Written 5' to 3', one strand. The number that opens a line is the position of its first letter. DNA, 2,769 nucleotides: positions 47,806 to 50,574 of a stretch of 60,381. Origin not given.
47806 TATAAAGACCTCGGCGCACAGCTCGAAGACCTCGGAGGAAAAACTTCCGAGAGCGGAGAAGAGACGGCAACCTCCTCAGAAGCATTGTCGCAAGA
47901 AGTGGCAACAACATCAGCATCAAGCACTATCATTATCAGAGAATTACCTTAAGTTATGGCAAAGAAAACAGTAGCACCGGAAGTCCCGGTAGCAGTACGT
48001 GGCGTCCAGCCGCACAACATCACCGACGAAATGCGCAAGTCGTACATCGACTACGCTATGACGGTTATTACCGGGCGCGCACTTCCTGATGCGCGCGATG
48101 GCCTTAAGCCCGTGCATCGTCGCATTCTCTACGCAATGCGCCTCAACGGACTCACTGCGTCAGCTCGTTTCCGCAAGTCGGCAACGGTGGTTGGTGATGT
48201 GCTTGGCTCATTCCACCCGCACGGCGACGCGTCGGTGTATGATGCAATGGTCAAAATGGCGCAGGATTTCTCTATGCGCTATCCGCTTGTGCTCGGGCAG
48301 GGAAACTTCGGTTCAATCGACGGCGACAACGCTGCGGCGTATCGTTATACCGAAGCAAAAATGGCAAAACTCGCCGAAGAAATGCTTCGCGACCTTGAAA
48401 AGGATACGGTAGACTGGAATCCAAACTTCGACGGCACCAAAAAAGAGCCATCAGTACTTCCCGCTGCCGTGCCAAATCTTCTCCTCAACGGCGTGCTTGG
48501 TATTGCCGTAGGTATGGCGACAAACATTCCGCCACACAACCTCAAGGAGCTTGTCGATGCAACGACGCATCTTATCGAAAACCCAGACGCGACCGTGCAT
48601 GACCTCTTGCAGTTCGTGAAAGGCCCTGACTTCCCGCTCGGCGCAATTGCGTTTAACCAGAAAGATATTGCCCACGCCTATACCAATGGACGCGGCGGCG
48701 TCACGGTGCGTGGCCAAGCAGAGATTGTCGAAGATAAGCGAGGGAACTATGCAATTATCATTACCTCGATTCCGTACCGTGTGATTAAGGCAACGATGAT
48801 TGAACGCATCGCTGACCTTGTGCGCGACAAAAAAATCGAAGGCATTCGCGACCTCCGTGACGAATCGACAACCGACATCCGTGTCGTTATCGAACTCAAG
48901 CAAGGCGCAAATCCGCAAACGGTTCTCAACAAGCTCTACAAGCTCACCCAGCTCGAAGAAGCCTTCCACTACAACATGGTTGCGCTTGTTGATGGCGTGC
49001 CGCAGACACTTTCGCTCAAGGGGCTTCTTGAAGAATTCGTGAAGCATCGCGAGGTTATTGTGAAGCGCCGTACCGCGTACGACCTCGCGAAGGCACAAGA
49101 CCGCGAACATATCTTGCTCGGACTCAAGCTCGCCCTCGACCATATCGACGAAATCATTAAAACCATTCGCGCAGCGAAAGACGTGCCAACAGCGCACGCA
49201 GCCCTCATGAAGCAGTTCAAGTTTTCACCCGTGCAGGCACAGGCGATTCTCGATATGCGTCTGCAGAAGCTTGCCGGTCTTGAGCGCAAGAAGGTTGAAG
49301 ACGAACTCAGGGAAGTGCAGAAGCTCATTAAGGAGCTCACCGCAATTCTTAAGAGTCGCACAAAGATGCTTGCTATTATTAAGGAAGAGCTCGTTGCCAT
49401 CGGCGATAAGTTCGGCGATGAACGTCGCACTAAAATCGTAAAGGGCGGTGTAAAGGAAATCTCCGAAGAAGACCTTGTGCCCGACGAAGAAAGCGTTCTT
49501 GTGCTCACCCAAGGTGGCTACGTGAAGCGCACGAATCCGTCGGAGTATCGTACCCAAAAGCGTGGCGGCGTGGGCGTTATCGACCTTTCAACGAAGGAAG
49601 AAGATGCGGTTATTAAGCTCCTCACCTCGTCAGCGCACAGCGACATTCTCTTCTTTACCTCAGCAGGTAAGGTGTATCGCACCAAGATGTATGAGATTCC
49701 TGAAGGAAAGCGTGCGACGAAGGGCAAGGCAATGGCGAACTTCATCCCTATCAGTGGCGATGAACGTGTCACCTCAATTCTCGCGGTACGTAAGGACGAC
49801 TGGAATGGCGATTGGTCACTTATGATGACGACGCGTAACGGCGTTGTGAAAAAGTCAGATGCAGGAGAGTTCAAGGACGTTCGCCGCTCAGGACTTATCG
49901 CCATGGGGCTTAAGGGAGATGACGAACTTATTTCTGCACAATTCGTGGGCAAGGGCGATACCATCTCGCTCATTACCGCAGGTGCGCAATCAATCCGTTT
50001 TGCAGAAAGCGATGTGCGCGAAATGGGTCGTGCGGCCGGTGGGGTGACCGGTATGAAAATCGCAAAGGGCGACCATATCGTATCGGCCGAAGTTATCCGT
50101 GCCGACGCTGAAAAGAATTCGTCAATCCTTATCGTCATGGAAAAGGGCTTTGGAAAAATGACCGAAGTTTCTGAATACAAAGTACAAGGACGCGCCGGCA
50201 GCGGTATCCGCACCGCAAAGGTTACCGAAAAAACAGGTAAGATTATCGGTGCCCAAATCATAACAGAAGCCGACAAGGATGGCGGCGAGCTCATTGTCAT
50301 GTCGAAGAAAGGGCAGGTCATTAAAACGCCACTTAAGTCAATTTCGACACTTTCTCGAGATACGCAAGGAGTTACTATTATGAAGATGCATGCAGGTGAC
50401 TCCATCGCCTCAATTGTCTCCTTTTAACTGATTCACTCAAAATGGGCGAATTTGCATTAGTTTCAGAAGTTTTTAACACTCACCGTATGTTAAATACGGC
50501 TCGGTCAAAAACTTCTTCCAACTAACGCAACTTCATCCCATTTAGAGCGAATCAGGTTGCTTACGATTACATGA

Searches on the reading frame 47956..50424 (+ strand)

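Call 11: search_protein_families(library=pfam, proteins=[window:47956-50424:+], max_evalue=0.001)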
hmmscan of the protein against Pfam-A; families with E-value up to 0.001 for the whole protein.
window:47956-50424:+ (823 aa): 2 families
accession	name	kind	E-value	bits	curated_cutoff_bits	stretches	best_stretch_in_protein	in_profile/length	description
PF00521.26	DNA_topoisoIV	-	2.5e-157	524.6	31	1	41-479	1-431/432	DNA gyrase/topoisomerase IV, subunit A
PF03989.18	DNA_gyraseA_C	-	1e-64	214.1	27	6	513-557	2-46/48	DNA gyrase C-terminal domain, beta-propeller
